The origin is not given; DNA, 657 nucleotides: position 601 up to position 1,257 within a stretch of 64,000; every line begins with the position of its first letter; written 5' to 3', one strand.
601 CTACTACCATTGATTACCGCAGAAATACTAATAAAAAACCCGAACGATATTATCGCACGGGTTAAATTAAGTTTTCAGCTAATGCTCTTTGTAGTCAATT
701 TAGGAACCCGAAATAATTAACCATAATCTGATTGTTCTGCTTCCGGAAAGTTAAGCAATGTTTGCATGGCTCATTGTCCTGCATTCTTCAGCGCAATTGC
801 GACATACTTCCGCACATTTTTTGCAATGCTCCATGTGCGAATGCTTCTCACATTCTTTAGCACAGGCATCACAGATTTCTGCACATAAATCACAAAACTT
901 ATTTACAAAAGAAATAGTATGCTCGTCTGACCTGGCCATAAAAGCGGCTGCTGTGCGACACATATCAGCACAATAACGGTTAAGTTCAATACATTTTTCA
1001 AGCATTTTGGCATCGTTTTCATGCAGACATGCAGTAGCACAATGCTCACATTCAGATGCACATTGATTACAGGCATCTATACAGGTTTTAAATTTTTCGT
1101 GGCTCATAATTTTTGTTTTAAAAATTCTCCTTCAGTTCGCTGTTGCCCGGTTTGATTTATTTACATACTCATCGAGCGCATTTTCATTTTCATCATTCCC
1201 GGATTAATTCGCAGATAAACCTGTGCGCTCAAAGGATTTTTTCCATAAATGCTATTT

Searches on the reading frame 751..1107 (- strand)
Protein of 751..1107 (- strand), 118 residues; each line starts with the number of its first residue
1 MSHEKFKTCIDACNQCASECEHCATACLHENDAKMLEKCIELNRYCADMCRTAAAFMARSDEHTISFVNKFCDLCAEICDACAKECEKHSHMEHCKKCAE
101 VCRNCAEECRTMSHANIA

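Call 52: search_protein_families(library=pfam, proteins=[window:751-1107:-], max_evalue=0.1)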
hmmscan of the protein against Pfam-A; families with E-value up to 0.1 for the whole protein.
window:751-1107:- (118 aa): 3 families
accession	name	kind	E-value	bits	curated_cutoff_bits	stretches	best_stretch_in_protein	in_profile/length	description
PF03860.21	DUF326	-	5.2e-17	61.5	20.4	4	93-111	2-20/21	Domain of Unknown Function (DUF326)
PF00557.29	Peptidase_M24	-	0.0011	19.2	23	1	25-108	68-143/208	Metallopeptidase family M24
PF20648.2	DUF6809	-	0.059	14.6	27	0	12-53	28-69/85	Family of unknown function (DUF6809)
